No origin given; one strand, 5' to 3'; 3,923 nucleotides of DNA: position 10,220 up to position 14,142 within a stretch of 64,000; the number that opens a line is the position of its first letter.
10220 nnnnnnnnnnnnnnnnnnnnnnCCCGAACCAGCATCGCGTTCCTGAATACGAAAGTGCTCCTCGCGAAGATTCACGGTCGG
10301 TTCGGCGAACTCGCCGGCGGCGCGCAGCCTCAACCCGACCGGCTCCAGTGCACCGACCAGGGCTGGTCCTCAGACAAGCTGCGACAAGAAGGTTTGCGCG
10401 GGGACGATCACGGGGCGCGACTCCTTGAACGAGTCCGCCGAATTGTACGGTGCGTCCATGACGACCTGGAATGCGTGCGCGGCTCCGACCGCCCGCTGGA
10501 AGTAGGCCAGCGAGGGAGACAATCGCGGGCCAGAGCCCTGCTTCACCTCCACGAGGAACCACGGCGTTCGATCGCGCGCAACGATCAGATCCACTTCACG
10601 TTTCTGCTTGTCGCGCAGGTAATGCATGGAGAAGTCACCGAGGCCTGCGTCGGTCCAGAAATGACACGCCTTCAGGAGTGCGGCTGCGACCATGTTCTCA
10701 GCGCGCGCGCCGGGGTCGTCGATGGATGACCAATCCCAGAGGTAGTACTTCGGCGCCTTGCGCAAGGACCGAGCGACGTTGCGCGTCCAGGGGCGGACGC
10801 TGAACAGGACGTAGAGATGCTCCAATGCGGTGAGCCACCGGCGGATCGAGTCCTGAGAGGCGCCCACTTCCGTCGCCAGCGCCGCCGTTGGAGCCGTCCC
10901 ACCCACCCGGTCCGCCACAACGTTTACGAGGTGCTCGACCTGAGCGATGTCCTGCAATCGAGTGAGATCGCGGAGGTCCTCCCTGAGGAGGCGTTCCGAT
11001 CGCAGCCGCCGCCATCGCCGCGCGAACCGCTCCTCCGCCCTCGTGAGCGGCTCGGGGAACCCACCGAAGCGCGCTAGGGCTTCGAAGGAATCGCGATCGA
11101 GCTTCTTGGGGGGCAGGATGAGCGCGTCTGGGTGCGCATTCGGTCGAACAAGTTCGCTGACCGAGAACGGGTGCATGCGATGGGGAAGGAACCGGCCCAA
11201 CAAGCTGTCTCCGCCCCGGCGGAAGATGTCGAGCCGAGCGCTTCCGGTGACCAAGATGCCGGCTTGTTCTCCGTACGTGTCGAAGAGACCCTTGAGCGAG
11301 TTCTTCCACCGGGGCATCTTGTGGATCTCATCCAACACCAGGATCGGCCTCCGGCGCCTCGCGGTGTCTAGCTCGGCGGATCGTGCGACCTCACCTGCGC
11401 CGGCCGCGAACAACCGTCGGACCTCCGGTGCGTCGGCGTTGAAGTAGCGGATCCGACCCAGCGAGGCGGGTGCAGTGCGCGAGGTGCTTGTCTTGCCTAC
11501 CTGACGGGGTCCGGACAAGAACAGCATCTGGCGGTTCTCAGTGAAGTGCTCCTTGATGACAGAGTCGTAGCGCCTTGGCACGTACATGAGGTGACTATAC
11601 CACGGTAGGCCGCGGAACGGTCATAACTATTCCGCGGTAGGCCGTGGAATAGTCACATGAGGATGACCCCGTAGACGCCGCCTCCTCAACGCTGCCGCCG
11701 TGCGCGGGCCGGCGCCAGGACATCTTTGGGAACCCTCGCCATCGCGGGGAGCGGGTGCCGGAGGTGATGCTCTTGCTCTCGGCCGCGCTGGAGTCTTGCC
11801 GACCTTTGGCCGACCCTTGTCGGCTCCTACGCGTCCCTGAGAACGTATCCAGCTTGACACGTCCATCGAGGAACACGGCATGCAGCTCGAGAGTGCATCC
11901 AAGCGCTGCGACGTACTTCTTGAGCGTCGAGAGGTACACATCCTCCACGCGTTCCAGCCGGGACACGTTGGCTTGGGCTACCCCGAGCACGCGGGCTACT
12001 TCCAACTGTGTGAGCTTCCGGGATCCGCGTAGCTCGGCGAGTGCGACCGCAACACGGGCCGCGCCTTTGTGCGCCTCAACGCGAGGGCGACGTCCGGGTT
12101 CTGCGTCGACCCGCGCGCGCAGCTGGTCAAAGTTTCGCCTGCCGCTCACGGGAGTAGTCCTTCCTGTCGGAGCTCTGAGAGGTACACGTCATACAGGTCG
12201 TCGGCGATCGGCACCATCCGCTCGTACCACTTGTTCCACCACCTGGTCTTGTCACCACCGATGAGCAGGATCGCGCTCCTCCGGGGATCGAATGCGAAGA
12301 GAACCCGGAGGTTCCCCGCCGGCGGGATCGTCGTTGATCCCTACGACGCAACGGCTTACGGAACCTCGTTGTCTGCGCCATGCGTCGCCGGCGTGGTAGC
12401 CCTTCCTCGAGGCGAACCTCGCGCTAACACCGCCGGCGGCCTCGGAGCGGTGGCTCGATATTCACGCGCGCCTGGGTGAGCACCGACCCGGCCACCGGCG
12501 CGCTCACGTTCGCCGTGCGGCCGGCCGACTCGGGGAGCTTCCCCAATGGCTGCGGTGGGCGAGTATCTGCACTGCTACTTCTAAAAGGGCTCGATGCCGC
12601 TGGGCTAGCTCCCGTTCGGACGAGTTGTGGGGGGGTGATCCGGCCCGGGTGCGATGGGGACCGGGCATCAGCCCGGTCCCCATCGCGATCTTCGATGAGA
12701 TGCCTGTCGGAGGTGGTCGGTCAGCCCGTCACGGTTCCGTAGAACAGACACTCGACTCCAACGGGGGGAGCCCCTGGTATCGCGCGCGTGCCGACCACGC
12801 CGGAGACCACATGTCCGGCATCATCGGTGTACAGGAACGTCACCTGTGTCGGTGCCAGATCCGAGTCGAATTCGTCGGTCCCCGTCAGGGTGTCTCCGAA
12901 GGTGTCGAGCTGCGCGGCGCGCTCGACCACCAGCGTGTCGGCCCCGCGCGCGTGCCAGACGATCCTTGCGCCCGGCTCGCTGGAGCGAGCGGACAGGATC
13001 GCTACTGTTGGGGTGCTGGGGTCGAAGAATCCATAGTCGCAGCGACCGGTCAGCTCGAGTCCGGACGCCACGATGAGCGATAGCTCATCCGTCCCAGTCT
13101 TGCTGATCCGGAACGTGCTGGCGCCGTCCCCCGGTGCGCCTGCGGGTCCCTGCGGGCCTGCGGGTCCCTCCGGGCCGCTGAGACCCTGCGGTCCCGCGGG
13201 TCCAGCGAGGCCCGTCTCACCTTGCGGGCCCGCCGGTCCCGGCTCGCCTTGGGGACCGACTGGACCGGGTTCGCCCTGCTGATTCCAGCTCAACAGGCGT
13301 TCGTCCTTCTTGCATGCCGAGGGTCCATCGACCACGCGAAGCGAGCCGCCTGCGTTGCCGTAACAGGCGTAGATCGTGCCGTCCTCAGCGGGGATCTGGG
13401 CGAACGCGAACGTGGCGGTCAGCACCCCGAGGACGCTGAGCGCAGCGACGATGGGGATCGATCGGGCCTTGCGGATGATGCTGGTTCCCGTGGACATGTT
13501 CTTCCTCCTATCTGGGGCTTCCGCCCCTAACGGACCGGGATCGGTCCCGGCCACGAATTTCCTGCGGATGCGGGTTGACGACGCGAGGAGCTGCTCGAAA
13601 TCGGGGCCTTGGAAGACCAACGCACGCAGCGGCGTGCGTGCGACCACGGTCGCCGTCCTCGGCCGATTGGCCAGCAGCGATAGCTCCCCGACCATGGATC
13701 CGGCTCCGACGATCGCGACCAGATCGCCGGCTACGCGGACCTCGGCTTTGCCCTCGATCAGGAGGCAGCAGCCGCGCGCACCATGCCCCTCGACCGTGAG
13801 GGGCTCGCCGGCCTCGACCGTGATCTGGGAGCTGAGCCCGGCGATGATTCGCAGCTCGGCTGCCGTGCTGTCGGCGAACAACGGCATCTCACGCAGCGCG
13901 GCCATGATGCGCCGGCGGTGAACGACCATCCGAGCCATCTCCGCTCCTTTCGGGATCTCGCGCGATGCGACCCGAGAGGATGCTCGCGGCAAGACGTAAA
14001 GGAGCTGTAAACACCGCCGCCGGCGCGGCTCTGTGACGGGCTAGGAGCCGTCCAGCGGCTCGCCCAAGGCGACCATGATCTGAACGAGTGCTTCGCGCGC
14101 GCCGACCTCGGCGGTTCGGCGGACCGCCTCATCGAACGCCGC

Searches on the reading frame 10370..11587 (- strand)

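Call 82: search_protein_families(library=pfam, proteins=[window:10370-11587:-], max_evalue=0.0001)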
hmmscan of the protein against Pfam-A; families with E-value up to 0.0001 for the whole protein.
window:10370-11587:- (405 aa): 3 families
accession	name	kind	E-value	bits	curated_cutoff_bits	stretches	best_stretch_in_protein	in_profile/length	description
PF13635.12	DUF4143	-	9.3e-25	87.7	28.1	1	203-350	2-159/160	Domain of unknown function (DUF4143)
PF13173.12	AAA_14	-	1.1e-21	77.6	27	1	19-146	2-128/129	AAA domain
PF00004.35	AAA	-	1.1e-05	26.4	21.2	1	23-93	2-71/131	ATPase family associated with various cellular activities (AAA)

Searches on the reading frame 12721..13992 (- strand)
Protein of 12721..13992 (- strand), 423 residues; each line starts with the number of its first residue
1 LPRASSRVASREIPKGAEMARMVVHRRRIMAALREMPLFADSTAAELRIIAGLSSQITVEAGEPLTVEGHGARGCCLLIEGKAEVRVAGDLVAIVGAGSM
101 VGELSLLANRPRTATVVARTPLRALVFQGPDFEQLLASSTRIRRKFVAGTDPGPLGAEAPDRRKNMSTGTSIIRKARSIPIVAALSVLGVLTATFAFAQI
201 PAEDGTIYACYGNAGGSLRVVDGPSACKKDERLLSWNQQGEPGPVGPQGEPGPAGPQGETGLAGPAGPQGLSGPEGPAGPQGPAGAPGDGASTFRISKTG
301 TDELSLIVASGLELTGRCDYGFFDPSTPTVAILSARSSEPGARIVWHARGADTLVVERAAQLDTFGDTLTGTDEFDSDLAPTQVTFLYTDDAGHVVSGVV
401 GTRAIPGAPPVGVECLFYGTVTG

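Call 82: search_protein_families(library=pfam, proteins=[window:12721-13992:-], max_evalue=0.0001)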
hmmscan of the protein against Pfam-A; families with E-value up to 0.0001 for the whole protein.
window:12721-13992:- (423 aa): 2 families
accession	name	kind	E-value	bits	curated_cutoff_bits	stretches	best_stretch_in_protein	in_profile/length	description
PF00027.35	cNMP_binding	-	7.9e-15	55.1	27.5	1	58-138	3-88/89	Cyclic nucleotide-binding domain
PF01391.23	Collagen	-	2.7e-08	33.9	27.2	1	239-289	3-53/60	Collagen triple helix repeat (20 copies)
